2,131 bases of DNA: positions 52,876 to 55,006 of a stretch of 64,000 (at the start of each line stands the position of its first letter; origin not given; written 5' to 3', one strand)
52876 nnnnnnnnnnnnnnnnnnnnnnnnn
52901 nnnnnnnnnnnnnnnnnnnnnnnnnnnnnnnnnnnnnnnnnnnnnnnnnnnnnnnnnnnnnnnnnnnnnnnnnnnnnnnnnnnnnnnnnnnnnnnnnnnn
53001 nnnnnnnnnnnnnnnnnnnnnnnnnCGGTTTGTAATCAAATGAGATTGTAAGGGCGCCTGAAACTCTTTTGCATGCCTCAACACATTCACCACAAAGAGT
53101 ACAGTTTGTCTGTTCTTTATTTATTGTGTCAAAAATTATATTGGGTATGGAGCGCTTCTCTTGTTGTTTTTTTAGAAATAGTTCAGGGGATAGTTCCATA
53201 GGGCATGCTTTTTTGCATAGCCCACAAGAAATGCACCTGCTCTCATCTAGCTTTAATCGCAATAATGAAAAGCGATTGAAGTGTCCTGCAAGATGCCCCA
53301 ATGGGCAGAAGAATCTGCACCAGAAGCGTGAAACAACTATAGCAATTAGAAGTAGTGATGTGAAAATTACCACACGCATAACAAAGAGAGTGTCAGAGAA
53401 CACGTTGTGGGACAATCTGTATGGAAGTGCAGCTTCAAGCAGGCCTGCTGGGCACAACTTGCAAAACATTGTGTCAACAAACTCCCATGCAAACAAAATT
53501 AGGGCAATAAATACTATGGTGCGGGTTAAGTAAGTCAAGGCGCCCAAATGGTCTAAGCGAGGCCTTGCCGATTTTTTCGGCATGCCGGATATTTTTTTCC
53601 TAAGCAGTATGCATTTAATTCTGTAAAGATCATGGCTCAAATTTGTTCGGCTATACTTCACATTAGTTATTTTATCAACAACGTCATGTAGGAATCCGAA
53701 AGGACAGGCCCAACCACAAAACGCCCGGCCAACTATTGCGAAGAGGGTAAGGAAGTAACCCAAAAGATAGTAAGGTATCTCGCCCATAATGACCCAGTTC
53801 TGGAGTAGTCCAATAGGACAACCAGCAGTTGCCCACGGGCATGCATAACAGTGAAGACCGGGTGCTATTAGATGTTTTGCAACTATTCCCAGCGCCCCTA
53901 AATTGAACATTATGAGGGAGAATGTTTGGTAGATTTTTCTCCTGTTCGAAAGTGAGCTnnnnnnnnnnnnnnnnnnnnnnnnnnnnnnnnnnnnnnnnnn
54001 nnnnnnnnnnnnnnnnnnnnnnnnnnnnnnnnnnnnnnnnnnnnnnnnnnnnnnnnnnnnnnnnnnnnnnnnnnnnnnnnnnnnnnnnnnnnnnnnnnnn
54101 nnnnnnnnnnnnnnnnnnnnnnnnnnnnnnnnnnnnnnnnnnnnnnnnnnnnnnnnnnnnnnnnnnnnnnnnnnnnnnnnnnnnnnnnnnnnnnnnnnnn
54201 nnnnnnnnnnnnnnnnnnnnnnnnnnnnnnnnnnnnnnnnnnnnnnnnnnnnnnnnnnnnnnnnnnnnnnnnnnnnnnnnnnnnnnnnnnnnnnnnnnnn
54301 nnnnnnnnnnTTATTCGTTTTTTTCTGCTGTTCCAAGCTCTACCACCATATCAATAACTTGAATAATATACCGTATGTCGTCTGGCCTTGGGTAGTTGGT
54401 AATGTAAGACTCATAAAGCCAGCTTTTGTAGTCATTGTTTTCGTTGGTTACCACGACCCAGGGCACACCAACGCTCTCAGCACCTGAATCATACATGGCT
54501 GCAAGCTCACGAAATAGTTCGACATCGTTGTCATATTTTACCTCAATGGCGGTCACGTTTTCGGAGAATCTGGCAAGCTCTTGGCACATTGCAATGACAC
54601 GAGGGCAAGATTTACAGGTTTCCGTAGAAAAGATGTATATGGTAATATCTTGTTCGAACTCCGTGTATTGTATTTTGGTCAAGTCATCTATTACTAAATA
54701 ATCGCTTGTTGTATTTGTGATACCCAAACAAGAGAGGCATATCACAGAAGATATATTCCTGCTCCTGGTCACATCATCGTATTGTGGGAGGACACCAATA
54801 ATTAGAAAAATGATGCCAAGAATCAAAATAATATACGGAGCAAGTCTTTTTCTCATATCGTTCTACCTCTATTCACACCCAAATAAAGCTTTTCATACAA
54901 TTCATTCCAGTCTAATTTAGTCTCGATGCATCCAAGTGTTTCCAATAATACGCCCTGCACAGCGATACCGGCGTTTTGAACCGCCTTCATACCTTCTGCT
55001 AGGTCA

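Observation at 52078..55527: Membrane redox module: NapH-like polyferredoxin fusion + thioredoxin-like protein + DUF116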

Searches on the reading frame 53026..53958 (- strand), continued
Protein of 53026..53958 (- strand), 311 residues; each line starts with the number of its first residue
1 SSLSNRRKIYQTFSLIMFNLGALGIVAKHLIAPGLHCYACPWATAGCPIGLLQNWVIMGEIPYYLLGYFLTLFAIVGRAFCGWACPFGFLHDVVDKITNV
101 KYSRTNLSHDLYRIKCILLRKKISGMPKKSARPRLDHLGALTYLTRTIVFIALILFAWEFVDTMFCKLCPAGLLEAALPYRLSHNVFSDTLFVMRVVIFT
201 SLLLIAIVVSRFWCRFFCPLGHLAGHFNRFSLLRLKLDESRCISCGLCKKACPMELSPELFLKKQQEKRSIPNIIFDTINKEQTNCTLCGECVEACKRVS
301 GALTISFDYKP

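Call 106: get_annotated_region(hit=H1, flank=3000)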
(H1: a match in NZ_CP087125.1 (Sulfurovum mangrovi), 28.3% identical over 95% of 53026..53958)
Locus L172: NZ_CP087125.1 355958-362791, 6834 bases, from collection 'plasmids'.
description: Sulfurovum mangrovi strain ST1-3 plasmid unnamed
organism: Sulfurovum mangrovi (NCBI taxid 2893889)
taxonomy: Bacteria; Campylobacterota; Epsilonproteobacteria; Campylobacterales; Sulfurovaceae; Sulfurovum; Sulfurovum mangrovi
host: -; source: Mangrove sediment,mangrove sediment; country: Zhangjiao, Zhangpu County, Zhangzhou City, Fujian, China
typing (MOB-suite, as given by PLSDB): non-mobilizable
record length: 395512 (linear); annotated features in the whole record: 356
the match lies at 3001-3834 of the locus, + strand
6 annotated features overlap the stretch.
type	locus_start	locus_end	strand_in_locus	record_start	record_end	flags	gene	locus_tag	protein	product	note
CDS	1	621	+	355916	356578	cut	-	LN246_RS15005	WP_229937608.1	sulfite exporter TauE/SafE family protein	-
CDS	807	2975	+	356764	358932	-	-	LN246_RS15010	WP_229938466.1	4Fe-4S binding protein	-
CDS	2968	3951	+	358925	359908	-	-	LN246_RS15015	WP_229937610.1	4Fe-4S binding protein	-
CDS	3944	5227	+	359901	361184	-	-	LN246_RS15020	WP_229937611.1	2-hydroxyacyl-CoA dehydratase family protein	-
CDS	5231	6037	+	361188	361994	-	-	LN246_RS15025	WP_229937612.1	acyl-CoA dehydratase activase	-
CDS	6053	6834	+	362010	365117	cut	-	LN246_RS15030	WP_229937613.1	efflux RND transporter permease subunit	GO:0055085 - transmembrane transport [Evidence IEA]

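Call 108: search_protein_families(library=ncbifam, proteins=[L171:3769-3906:+, L171:3899-4741:+, L171:1661-2251:+, L171:4934-5377:+], max_evalue=1)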
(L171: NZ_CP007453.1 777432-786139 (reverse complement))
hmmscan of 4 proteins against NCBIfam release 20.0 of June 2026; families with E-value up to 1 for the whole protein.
L171:3769-3906:+ (45 aa): 2 families
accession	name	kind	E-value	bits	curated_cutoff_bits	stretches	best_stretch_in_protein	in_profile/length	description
NF040920.1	CD1871A_fam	domain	1.3e-17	63.4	32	1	9-45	2-38/38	CD1871A family CXXC motif-containing protein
TIGR01382.1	PfpI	subfamily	0.036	13.6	139.05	1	7-35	97-125/169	DJ-1/PfpI/YhbO family deglycase/protease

L171:3899-4741:+ (280 aa): 29 families (the best 25 are shown)
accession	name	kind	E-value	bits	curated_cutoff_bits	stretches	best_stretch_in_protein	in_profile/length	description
TIGR02163.1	napH_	subfamily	5.7e-19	68.6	213.05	2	180-272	148-252/255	NapH/MauN family ferredoxin-type protein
NF007013.0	PRK09477.1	equivalog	1.8e-15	56.8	234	1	59-272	72-275/286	quinol dehydrogenase ferredoxin subunit NapH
NF046105.1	TransRegNosR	equivalog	1.4e-10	40.1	1000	2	189-262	586-661/680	transcriptional regulator NosR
NF007382.0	PRK09898.1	equivalog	3.5e-09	36.5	213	1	200-276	128-203/208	ferredoxin-like protein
NF058577.1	FdxA_fam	equivalog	4e-05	23.7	65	2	203-243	15-50/52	4Fe-4S ferredoxin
TIGR02951.1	DMSO_dmsB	equivalog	0.0001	22.3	214.1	1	193-269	62-134/161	DMSO/selenate family reductase complex B subunit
TIGR04041.1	activase_YjjW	hypoth_equivalog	0.00021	20.8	250.2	2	255-273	42-60/276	YjjW family glycine radical enzyme activase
NF038196.1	ferrodoxin_EFR1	subfamily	0.00033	20.8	75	1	223-273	179-231/242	EFR1 family ferrodoxin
NF043039.1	HgcAB_like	equivalog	0.00066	19.4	285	1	217-271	288-349/350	HgcAB-like fusion protein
NF040864.1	HgcB_ferredoxin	equivalog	0.00072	19.3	99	1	223-272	8-62/93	mercury methylation ferredoxin HgcB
NF040770.1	hetero_SS_HdrA2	exception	0.0025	16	1100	1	225-277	573-629/777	CoB-CoM heterodisulfide reductase HdrA2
NF005746.0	PRK07570.1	subfamily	0.0043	16.4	243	1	254-274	157-177/250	succinate dehydrogenase/fumarate reductase iron-sulfur subunit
TIGR02066.1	dsrB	equivalog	0.0059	15.7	341.5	1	199-242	185-227/341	dissimilatory-type sulfite reductase subunit beta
TIGR02912.1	sulfite_red_C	equivalog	0.0062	15.6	324.1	1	218-269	158-216/314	sulfite reductase subunit C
TIGR02936.1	fdxN_nitrog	equivalog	0.0065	16.6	80.55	2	253-277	20-44/91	ferredoxin III, nif-specific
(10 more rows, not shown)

L171:1661-2251:+ (196 aa): 32 families (the best 25 are shown)
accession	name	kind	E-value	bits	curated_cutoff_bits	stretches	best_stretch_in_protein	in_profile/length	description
NF002854.0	PRK03147.1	subfamily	2.3e-18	66.7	170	1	7-185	8-169/176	thiol-disulfide oxidoreductase ResA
NF047696.1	ThlDiSintTplARhiz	equivalog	7.9e-15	55.2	230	1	48-170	74-196/219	thiol:disulfide interchange protein TlpA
TIGR00385.1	dsbE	subfamily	3.5e-13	49.5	123.15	1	7-185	1-167/173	DsbE family thiol:disulfide interchange protein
NF041202.1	StoA_CxxC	exception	5.9e-11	42.5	210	1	51-183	33-159/163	endospore biogenesis thiol-disulfide oxidoreductase StoA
NF041054.1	WAxxUGC_long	equivalog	2.2e-10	40.4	300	1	51-172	84-199/354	ResA-like WAxxUGC motif-containing protein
NF011941.0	PRK15412.1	equivalog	8.2e-08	32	359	1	1-167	1-155/185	thiol:disulfide interchange protein DsbE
NF010625.0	PRK14018.1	equivalog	2e-07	29.9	522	1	4-180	6-164/521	bifunctional peptide-methionine (S)-S-oxide reductase MsrA/peptide-methionine (R)-S-oxide reductase MsrB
TIGR01068.1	thioredoxin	equivalog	1.5e-06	28.3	96.8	1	61-109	3-50/101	thioredoxin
NF047697.1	ThioredTrxAClost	equivalog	8.1e-05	22.7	140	1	60-104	5-49/105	thioredoxin TrxA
NF058647.1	lipo_LytA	equivalog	0.00017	21.8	110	1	1-45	1-45/107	acidic lipoprotein LytA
NF006960.0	PRK09437.1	equivalog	0.00061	19.7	140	1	51-117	10-76/156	thioredoxin-dependent thiol peroxidase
NF050142.1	PG1828_fam_lipo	equivalog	0.0007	20.3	50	1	1-30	1-29/59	PG1828 family lipoprotein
TIGR01126.1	pdi_dom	equivalog_domain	0.0012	19.1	107.2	1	60-110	2-54/105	protein disulfide-isomerase domain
NF041193.1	lipo_SP0191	subfamily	0.0039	17.2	75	1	1-42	1-43/190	SP0191 family lipoprotein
NF047408.1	SA0632_fam_LP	equivalog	0.0056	16.3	70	1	1-27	1-25/68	SA0632 family lipoprotein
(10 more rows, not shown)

L171:4934-5377:+ (147 aa): 0 families

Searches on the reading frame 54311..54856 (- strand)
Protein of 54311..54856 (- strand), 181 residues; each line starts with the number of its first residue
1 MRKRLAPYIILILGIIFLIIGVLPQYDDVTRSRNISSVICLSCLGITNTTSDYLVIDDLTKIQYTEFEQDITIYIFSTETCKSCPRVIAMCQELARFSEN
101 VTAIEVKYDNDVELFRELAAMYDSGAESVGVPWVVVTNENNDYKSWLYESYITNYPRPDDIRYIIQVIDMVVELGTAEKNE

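Call 3: search_protein_families(library=pfam, proteins=[window:54311-54856:-], max_evalue=0.01)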
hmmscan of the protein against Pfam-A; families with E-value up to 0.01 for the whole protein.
window:54311-54856:- (181 aa): 0 families

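Call 4: search_protein_families(library=ncbifam, proteins=[window:54311-54856:-], max_evalue=0.01)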
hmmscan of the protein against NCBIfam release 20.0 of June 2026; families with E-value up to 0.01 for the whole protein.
window:54311-54856:- (181 aa): 2 families
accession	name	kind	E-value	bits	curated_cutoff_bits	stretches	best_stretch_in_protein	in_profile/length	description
TIGR02187.2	PDO_seleno_TRX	equivalog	4.7e-07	29.4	185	1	57-139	116-190/209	protein disulfide oxidoreductase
TIGR03143.1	AhpF_homolog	hypoth_equivalog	8.8e-07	27.9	687.65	1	43-140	450-539/555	putative alkyl hydroperoxide reductase F subunit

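Call 23: find_homologous_proteins(query=window:54311-54856:-, max_evalue=0.001)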
Query window:54311-54856:- (181 aa): 9 proteins with E <= 0.001 among 86 candidates.
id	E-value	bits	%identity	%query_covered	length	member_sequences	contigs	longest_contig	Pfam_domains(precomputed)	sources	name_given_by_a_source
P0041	9.4e-108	375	93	100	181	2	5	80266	-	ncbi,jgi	ncbi:MAG: thioredoxin domain-containing protein [Candidatus Methanofastidiosia archaeon]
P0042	5.4e-78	278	70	96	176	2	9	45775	-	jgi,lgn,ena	jgi:thiol-disulfide isomerase/thioredoxin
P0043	4.3e-76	272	68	96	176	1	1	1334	-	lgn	-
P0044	1.3e-74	267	67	97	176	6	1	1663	-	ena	-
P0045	1.8e-74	267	66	98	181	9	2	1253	-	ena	-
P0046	2.6e-71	257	62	98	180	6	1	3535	-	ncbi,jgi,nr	ncbi:MAG TPA: hypothetical protein ENN11_04835 [Methanomicrobia archaeon]|nr:hypothetical protein [M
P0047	1.5e-67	244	61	97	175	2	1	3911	-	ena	-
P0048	3.7e-48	181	49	98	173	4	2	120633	-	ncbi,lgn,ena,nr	ncbi:MAG TPA: hypothetical protein PK718_01115 [Candidatus Methanofastidiosa archaeon]|nr:hypothetic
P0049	8.9e-47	177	53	85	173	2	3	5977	-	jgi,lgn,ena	-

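Call 58: search_solved_structures(query=A3, max_evalue=0.1)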
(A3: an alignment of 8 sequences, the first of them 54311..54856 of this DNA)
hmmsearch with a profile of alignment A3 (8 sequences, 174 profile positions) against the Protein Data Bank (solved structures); distinct sequences matched with E-value up to 0.1: 143 (the best 60 are shown).
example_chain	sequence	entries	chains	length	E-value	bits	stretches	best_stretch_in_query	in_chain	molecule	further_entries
1j08_A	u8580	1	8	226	2.6e-17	66.2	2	61-143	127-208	glutaredoxin-like protein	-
1a8l_A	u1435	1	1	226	1.8e-16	63.5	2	52-143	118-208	PROTEIN DISULFIDE OXIDOREDUCTASE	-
2ywm_A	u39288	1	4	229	6.6e-15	58.4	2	65-138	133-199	Glutaredoxin-like protein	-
2ayt_A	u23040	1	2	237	8.2e-15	58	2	66-138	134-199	glutaredoxin-like protein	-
1fo5_A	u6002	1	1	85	7.6e-08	35.4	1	69-139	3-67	THIOREDOXIN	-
1nho_A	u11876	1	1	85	1.7e-06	31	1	70-134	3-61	Probable Thioredoxin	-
6mza_A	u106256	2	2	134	1.7e-06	31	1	58-140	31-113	Thioredoxin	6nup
3gnj_A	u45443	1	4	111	3.5e-06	29.9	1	57-162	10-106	Thioredoxin domain protein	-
2o85_A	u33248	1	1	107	4.1e-06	29.7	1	62-138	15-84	Thioredoxin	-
2o87_A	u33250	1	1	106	5.1e-06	29.4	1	64-138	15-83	Thioredoxin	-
3ul3_B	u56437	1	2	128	5.5e-06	29.3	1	61-149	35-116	Thioredoxin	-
4o32_A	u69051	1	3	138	6.1e-06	29.2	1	61-149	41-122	Thioredoxin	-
6zmu_A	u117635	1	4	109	7e-06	29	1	58-138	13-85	Thioredoxin-1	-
2ynx_A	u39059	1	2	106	1.5e-05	27.9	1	65-138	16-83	LACA THIOREDOXIN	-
2yn1_A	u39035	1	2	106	1.7e-05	27.7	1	67-138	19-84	LGPCA THIOREDOXIN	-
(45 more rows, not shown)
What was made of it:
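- On Thioredoxin fold (gene B): Profile against PDB: PDO 1j08 at E 2.6e-17, and many thioredoxins (call 58).
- Checked: B is a thioredoxin fold by profile (PDO/Trx chains down to E 2.6e-17, call 58) and carries two CxxC motifs, C40-L-S-C43 and C81-K-S-C84.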
